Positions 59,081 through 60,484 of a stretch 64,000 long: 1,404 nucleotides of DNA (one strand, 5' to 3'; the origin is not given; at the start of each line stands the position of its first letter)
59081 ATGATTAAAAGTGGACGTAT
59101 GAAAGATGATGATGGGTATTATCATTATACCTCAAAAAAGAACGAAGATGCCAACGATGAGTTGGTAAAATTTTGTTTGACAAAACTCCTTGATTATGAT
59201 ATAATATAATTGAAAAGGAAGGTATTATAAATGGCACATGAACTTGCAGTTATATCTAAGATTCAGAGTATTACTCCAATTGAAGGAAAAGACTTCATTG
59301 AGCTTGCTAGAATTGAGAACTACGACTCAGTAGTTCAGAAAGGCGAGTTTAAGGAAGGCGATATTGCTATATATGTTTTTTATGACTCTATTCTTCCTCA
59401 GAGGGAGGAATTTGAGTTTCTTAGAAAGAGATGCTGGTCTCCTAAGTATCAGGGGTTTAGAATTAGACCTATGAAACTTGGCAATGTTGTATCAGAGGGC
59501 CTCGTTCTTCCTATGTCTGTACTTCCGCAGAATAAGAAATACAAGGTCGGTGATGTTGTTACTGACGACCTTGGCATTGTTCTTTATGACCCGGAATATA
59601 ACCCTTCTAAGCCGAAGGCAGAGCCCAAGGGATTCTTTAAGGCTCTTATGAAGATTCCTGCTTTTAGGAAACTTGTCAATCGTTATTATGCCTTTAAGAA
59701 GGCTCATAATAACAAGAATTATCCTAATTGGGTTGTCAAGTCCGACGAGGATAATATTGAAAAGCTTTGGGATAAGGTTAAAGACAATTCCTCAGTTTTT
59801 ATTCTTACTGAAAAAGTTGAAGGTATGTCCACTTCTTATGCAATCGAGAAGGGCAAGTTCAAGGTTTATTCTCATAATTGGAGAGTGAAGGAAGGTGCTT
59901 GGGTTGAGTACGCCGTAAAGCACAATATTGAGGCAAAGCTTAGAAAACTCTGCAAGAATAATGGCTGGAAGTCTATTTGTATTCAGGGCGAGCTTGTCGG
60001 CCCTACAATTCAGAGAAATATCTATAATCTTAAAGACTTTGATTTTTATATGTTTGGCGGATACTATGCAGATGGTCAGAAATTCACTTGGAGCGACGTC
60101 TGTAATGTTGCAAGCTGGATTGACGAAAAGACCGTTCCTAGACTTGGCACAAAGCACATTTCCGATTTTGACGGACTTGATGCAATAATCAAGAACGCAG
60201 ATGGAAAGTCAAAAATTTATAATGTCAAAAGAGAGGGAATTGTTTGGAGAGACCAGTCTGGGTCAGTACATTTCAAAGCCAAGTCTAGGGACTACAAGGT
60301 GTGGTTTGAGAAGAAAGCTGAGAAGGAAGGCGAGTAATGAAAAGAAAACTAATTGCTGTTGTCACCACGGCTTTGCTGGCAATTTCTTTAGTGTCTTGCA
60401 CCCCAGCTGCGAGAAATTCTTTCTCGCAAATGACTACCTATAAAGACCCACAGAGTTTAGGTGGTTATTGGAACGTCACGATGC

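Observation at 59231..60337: RNA-ligase-like covalent nucleotidyltransferase plus three calcineurin-like phosphoesterases: candidate RNA repair toolkit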

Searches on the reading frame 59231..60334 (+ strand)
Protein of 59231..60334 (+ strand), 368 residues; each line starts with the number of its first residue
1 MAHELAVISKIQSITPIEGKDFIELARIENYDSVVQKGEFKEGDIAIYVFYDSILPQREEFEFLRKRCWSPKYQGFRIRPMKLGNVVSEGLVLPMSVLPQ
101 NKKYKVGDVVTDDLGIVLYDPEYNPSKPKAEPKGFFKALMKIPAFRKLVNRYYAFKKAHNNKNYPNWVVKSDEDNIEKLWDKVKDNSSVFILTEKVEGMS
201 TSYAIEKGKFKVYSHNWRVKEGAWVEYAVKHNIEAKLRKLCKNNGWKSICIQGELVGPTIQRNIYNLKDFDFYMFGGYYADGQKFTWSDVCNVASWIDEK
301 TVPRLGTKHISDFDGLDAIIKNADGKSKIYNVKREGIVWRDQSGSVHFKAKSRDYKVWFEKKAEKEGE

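Call 3: search_protein_families(library=pfam, proteins=[window:59231-60334:+], max_evalue=1)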
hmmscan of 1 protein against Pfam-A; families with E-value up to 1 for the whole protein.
window:59231-60334:+ (368 aa): 2 families
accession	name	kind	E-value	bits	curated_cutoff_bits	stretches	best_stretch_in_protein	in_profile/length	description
PF21189.3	PHA02142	-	3.5e-25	88.7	27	1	5-95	1-92/92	PHA02142 OB-fold domain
PF09414.15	RNA_ligase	-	4e-15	56.8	27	1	190-350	3-170/171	RNA ligase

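Call 4: search_protein_families(library=phrogs, proteins=[window:59231-60334:+], max_evalue=0.01)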
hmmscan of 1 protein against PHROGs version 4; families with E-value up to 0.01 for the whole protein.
window:59231-60334:+ (368 aa): 2 families
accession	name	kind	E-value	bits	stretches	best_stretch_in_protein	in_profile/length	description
phrog_968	-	DNA, RNA and nucleotide metabolism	5.1e-47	161.7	1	4-363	9-396/398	RNA ligase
phrog_548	-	DNA, RNA and nucleotide metabolism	8.6e-09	36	1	163-364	5-231/341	RNA ligase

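Call 6: search_solved_structures(query=window:59231-60334:+, max_evalue=10, show_alignments=3)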
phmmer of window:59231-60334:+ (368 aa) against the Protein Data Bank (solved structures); distinct sequences matched with E-value up to 10: 11.
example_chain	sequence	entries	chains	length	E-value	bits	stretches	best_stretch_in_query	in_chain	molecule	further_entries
6vt5_A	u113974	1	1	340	6.7e-35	124.1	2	4-123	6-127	RNA Ligase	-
5cot_A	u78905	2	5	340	7.4e-35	124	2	4-123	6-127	Naegleria gruberi RNA ligase | RNA ligase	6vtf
6vt4_A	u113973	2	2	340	1.4e-34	123.1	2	4-123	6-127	RNA Ligase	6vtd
6vt1_A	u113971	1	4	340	1.9e-34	122.6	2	4-123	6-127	RNA Ligase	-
6vt3_A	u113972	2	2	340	4.8e-34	121.3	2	4-123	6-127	RNA Ligase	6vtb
5cou_A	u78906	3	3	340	5e-34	121.3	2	4-123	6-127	Naegleria gruberi RNA ligase | RNA ligase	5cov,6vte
6vt0_A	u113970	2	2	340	5e-34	121.3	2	4-123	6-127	RNA Ligase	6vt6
6vt9_A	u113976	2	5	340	5.1e-34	121.2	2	4-123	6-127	RNA ligase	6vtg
6vt8_A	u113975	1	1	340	5.1e-34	121.2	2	4-123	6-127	RNA Ligase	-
3gbg_A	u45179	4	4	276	0.13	14.6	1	259-300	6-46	TCP pilus virulence regulatory protein | AraC family transcriptional regulator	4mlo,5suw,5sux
7pwg_l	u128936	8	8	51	0.49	12.7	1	147-182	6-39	Ribosomal protein L39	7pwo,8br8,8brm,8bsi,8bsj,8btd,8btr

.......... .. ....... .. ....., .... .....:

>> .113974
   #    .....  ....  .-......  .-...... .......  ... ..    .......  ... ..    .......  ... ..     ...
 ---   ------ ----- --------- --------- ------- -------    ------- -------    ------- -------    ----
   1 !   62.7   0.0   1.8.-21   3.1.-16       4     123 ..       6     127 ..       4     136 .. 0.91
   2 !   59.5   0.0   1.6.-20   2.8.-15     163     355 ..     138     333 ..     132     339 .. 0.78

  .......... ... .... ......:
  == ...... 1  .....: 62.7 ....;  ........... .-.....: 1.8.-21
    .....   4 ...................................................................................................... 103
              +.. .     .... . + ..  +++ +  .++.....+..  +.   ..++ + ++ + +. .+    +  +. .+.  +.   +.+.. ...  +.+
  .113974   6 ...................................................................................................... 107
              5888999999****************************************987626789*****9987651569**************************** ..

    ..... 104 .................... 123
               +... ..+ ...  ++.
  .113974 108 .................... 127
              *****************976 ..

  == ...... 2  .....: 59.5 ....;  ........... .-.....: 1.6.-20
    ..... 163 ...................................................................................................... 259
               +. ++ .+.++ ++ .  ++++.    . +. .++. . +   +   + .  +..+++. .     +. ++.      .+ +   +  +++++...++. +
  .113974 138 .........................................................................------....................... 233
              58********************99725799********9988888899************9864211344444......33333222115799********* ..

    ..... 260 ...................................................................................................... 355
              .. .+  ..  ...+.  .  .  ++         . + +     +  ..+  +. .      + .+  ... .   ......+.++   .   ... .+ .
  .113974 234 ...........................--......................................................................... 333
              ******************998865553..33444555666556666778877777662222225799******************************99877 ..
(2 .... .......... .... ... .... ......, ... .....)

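Call 8: search_dna_similar(query=window:59231-60334:+, collection=phages, mode=protein, max_rows=30)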
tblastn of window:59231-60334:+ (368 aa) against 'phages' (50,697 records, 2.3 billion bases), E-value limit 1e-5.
Records with a match: 327; places in all: 327; records where one place covers at least 80% of the query: 307.
Best place of each record, by identity: <60% 327.
By first word of the organism name: Pseudomonas 219; Aeromonas 44; Erwinia 10; Sinorhizobium 7; Xanthomonas 4; Burkholderia 4; Salmonella 4; uncultured 3; Pectobacterium 3; Microbacterium 3; and 18 more.
By host as written in the record: Pseudomonas aeruginosa 75; Pseudomonas aeruginosa PAO1 26; - 18; Pseudomonas aeruginosa PAK 14; Aeromonas salmonicida 13; Aeromonas hydrophila BIOTECH 10089 11; Pseudomonas sp. 9; Pseudomonas syringae pv. porri LMG 28495 8; and 93 more.
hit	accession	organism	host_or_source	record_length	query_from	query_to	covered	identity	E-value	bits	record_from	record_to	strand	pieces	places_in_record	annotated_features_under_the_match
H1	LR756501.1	uncultured phage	metagenomic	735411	5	340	91%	32.3%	3e-34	139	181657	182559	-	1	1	record has no annotation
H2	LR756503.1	uncultured phage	metagenomic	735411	5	340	91%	32.3%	3e-34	139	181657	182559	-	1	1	record has no annotation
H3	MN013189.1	Microcystis phage Mic1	Cyanobacteria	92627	1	355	96%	29.6%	2e-29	125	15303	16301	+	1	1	RNA ligase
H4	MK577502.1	Aeromonas phage Asfd_1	Aeromonas salmonicida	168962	4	350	94%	29.2%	9e-26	114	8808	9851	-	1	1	hypothetical protein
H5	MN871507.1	Aeromonas phage asfd_1h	Aeromonas salmonicida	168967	4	350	94%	29.2%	9e-26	114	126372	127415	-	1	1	record has no annotation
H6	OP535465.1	Synechococcus phage S-CREM1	Synechococcus sp. CB0101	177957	3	355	96%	28.4%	4e-26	115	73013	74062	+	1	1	RNA ligase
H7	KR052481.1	Sinorhizobium phage phiM19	Sinorhizobium meliloti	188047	5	355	95%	28.5%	3e-27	119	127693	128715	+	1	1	2'-5' RNA ligase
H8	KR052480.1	Sinorhizobium phage phiM7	Sinorhizobium meliloti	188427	5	355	95%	28.5%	3e-27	119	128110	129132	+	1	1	RNA ligase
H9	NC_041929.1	Sinorhizobium phage phiM7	Sinorhizobium meliloti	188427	5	355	95%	28.5%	3e-27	119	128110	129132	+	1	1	RNA ligase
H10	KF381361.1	Sinorhizobium phage phiM12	Sinorhizobium meliloti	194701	5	355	95%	28.5%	3e-27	119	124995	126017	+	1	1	putative RNA ligase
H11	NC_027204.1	Sinorhizobium phage phiM12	Sinorhizobium meliloti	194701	5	355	95%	28.5%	3e-27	119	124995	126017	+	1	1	RNA ligase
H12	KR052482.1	Sinorhizobium phage phiN3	Sinorhizobium meliloti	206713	5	355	95%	28.5%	3e-27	119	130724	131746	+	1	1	RNA ligase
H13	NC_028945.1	Sinorhizobium phage phiN3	Sinorhizobium meliloti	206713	5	355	95%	28.5%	3e-27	119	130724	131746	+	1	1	RNA ligase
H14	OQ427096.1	Xanthomonas phage X1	Xanthomonas campestris pv. campestris ...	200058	5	355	95%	28.5%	3e-21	101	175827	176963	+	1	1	hypothetical protein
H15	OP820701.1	Aeromonas phage vB_AdhM_TS9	Aeromonas dhakensis AM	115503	5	350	94%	28.9%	3e-22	104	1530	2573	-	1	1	hypothetical protein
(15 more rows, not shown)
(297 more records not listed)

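Call 15: find_homologous_proteins(query=window:59231-60334:+, max_evalue=1e-10)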
Query window:59231-60334:+ (368 aa): 322 proteins with E <= 1e-10 among 1718 candidates; the best 120 are listed.
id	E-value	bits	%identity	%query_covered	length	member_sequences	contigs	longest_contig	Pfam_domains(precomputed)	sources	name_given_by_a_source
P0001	4.0e-240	814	95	100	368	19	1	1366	PF09414.16,PF21189.4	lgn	-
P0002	2.5e-216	736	86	100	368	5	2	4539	PF09414.16,PF21189.4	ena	-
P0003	4.9e-213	725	87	99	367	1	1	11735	PF09414.16,PF21189.4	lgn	-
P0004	3.2e-212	723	84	100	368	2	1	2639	PF09414.16,PF21189.4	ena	-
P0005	7.4e-209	712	84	100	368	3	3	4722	PF09414.16,PF21189.4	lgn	-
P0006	1.5e-205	701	84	100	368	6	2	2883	PF09414.16,PF21189.4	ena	-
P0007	1.0e-197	675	81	100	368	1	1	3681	PF09414.16,PF21189.4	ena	-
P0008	3.5e-196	670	79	100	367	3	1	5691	PF09414.16,PF21189.4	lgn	-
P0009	1.1e-195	668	79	100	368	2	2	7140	PF09414.16,PF21189.4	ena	-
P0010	8.5e-193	659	79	100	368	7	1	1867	PF09414.16,PF21189.4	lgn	-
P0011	2.5e-192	657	79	100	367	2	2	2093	PF09414.16,PF21189.4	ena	-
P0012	2.0e-191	654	79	99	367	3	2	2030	PF09414.16,PF21189.4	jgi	-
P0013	1.2e-190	652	77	100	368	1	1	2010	PF09414.16,PF21189.4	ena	-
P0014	1.2e-190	652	78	100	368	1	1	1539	PF09414.16,PF21189.4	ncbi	-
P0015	4.7e-190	650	76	100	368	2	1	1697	PF09414.16,PF21189.4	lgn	-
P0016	1.5e-189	648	76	100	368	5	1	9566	PF09414.16,PF21189.4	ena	-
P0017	6.4e-189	646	76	99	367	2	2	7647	PF09414.16,PF21189.4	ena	-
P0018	2.2e-186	638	74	100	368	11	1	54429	PF09414.16,PF21189.4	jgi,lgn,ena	jgi:hypothetical protein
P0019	6.3e-186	636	75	100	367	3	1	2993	PF09414.16,PF21189.4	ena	-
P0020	4.8e-185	633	76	100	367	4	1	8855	PF09414.16,PF21189.4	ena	-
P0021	2.6e-184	631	75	99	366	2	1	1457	PF09414.16,PF21189.4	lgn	-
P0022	1.6e-182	625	74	100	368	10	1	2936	PF09414.16,PF21189.4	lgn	-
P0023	2.7e-180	618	73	99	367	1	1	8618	PF09414.16,PF21189.4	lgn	-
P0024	8.1e-175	600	72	99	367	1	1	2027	PF09414.16,PF21189.4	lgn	-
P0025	8.8e-158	543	65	98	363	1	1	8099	PF09414.16,PF21189.4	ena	-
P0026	4.9e-157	541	65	99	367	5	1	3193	PF09414.16,PF21189.4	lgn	-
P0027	9.3e-157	540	66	98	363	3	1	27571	PF09414.16,PF21189.4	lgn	-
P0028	7.1e-124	432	56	98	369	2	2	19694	PF09414.16,PF21189.4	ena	-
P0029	8.2e-123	428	55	98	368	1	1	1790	PF09414.16,PF21189.4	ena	-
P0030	1.1e-118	415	54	98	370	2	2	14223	PF09414.16,PF21189.4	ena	-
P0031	1.3e-116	408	53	98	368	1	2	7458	PF09414.16,PF21189.4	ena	-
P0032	2.0e-116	407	52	98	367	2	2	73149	PF09414.16,PF21189.4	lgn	-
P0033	1.5e-114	401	53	97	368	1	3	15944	PF09414.16,PF21189.4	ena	-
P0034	2.1e-114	401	51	98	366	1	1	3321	PF09414.16,PF21189.4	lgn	-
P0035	2.5e-114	400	53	98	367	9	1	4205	PF09414.16,PF21189.4,PF09511.16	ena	-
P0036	2.6e-114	400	51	98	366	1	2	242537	PF09414.16,PF21189.4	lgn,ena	-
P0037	2.8e-114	400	52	98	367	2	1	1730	PF09414.16,PF21189.4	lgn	-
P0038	5.6e-114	399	52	99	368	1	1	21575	PF09414.16,PF21189.4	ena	-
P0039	1.2e-113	398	52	98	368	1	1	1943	PF09414.16,PF21189.4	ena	-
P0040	4.7e-113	396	53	98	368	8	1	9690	PF09414.16,PF21189.4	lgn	-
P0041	7.4e-113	396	53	98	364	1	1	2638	PF09414.16,PF21189.4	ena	-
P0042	1.2e-112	395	52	98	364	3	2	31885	PF09414.16,PF21189.4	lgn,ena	-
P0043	1.7e-112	394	52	99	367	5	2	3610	PF09414.16,PF21189.4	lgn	-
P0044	2.0e-112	394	51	99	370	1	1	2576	PF09414.16,PF21189.4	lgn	-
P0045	3.1e-112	394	52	98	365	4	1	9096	PF09414.16,PF21189.4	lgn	-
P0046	3.3e-112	393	51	99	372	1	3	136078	PF09414.16,PF21189.4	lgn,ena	-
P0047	4.3e-112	393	53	98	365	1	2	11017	PF09414.16,PF21189.4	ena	-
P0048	2.7e-111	390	51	98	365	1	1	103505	PF09414.16,PF21189.4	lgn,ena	-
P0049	6.4e-109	383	50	97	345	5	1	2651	PF09414.16,PF21189.4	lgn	-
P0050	6.4e-108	379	52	98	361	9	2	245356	PF09414.16,PF21189.4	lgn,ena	-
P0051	4.2e-107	377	50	98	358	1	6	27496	PF09414.16,PF21189.4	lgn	-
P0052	8.3e-105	369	49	98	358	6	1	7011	PF09414.16,PF21189.4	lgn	-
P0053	1.0e-104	369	48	98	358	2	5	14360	PF09414.16,PF21189.4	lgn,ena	-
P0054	1.4e-104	368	48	98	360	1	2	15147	PF09414.16,PF21189.4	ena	-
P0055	1.6e-104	368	48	98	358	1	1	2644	PF09414.16,PF21189.4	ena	-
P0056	9.8e-104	366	48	98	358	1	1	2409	PF09414.16,PF21189.4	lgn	-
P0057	4.7e-103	363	48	98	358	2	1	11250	PF09414.16,PF21189.4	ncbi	-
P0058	7.4e-103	363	49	99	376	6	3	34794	PF09414.16,PF21189.4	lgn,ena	-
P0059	9.6e-103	362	48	98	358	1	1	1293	PF09414.16,PF21189.4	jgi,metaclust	metaclust:\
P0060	5.3e-101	357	48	98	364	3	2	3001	PF09414.16,PF21189.4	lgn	-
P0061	5.7e-101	356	50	98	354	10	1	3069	PF09414.16,PF21189.4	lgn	-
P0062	6.0e-101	356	50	97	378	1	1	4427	PF09414.16,PF21189.4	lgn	-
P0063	4.6e-100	353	47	98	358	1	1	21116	PF09414.16,PF21189.4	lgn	-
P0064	6.9e-100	353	49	98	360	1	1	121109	PF09414.16,PF21189.4,PF09511.16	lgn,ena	-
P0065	1.0e-99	352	48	98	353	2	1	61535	PF09414.16,PF21189.4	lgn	-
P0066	1.1e-99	352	48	97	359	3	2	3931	PF09414.16,PF21189.4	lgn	-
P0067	3.8e-99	350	48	97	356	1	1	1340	PF09414.16,PF21189.4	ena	-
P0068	4.7e-99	350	45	99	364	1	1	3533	PF09414.16,PF21189.4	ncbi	-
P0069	4.9e-99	350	47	97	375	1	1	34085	PF09414.16,PF21189.4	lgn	-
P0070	2.7e-98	348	50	97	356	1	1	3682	PF09414.16,PF21189.4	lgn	-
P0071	6.5e-98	346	49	97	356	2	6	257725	PF09414.16,PF21189.4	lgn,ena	-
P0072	1.5e-97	345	49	97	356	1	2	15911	PF09414.16,PF21189.4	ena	-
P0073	3.1e-97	344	49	97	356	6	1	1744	PF09414.16,PF21189.4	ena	-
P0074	3.8e-97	344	47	98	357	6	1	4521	PF09414.16,PF21189.4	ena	-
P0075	4.1e-97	344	47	98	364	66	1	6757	PF09414.16,PF21189.4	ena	-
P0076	5.6e-97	343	47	97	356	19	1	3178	PF09414.16,PF21189.4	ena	-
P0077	6.6e-97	343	46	98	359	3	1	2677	PF09414.16,PF21189.4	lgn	-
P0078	7.8e-97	343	48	97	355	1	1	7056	PF09414.16,PF21189.4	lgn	-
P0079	1.2e-96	342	48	97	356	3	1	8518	PF09414.16,PF21189.4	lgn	-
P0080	1.3e-96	342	48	97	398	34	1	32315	PF09414.16,PF21189.4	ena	-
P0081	2.6e-96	341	48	97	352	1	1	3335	PF09414.16,PF21189.4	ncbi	-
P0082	5.3e-96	340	46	97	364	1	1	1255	PF09414.16,PF21189.4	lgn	-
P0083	1.4e-95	339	48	97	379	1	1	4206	PF09414.16,PF21189.4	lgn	-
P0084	4.6e-95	337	47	97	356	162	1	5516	PF09414.16,PF21189.4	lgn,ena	-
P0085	9.1e-95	336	56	75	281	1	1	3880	PF09414.16,PF21189.4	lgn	-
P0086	5.2e-94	334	46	97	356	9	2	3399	PF09414.16,PF21189.4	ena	-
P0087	7.2e-94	333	47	97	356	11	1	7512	PF09414.16,PF21189.4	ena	-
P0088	4.1e-92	327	46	98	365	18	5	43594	PF09414.16,PF21189.4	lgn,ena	-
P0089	1.2e-91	326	44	98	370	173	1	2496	PF09414.16,PF21189.4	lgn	-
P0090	4.3e-90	321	46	97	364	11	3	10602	PF09414.16,PF21189.4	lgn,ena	-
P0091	1.7e-89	319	46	97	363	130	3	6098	PF09414.16,PF21189.4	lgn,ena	-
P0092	3.2e-88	315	44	98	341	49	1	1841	PF09414.16,PF21189.4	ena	-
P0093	2.3e-87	312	43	98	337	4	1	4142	PF09414.16,PF21189.4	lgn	-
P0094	3.3e-87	311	43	98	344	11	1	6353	PF09414.16,PF21189.4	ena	-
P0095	4.2e-86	308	45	97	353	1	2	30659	PF09414.16,PF21189.4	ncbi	-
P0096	8.1e-85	303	44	97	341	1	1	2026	PF09414.16,PF21189.4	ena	-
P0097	9.5e-85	303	45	98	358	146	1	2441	PF09414.16,PF21189.4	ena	-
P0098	4.3e-84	301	45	97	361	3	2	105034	PF09414.16,PF21189.4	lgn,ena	-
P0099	6.5e-83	297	43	98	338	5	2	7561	PF09414.16,PF21189.4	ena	-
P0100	8.1e-83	297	44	98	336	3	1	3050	PF09414.16,PF21189.4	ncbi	-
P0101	2.8e-82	295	46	97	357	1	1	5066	PF09414.16,PF21189.4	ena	-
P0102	6.5e-82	294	41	98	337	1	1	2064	PF09414.16,PF21189.4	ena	-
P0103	7.9e-82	293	44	98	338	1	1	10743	PF09414.16,PF21189.4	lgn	-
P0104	1.7e-81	292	44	97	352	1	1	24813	PF09414.16,PF21189.4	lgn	-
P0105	9.3e-81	290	46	97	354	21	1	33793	PF09414.16,PF21189.4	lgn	-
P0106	3.1e-79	285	41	98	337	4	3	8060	PF09414.16,PF21189.4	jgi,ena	jgi:RNA ligase (TIGR02306 family)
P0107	7.2e-79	284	43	98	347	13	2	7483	PF09414.16,PF21189.4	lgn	-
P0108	9.2e-79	283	42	99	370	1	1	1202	PF09414.16,PF21189.4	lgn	-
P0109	9.5e-78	280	40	98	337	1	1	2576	PF09414.16,PF21189.4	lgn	-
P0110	1.2e-77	280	43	98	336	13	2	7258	PF09414.16,PF21189.4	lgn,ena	-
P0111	1.1e-76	277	41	98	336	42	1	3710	PF09414.16,PF21189.4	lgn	-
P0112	5.7e-76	274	43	98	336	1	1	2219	PF09414.16,PF21189.4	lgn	-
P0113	9.9e-76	273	43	97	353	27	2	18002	PF09414.16,PF21189.4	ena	-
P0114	1.2e-75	273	42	97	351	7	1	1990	PF09414.16,PF21189.4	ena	-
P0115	7.2e-75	271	41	98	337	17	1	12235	PF09414.16,PF21189.4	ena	-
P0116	1.2e-73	267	41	98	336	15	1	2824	PF09414.16,PF21189.4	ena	-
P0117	5.1e-73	264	40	98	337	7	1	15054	PF09414.16,PF21189.4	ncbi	-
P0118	2.0e-72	263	42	97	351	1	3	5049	PF09414.16,PF21189.4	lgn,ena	-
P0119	4.3e-72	261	41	98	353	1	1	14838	PF09414.16,PF21189.4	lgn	-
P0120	3.5e-71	258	43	99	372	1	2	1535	PF09414.16,PF21189.4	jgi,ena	-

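Call 16: search_protein_families(library=ncbifam, proteins=[window:59231-60334:+], max_evalue=0.001)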
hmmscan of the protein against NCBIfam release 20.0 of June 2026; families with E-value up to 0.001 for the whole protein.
window:59231-60334:+ (368 aa): 1 family
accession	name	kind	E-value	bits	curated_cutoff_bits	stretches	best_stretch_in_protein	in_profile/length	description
TIGR02306.1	RNA_lig_DRB0094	equivalog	5.7e-28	97.8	151.15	2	4-128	1-130/341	RNA ligase (ATP)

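Call 17: find_encoding_contigs(protein=P0018, flank=10000, max_places=3)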
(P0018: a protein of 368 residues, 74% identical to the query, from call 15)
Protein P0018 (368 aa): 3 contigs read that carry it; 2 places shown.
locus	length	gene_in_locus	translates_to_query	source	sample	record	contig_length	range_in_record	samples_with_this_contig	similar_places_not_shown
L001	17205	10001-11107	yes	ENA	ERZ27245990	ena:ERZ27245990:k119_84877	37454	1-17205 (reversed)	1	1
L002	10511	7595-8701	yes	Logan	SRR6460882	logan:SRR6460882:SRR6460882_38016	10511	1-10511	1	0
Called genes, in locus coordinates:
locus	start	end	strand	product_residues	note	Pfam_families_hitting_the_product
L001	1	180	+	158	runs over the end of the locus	-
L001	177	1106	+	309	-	PF05265:DUF723, PF21817:CapR (faint), PF14311:DUF4379 (faint), PF23545:Zn_ribbon_HMPTM (faint), PF05265:DUF723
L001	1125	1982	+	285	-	PF07733:DNA_pol3_alpha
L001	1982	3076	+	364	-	PF05265:DUF723, PF14311:DUF4379 (faint), PF05265:DUF723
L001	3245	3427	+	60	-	-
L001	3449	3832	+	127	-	-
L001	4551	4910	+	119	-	-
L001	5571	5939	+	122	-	-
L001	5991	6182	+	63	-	-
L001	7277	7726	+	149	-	-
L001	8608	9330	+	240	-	-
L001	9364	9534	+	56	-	-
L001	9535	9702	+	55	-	-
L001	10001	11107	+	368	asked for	PF21189:PHA02142, PF09414:RNA_ligase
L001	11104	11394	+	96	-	-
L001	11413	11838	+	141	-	-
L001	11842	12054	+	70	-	-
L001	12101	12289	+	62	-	-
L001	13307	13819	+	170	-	PF00857:Isochorismatase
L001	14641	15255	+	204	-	-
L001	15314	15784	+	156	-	-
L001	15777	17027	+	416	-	-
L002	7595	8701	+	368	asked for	PF21189:PHA02142, PF09414:RNA_ligase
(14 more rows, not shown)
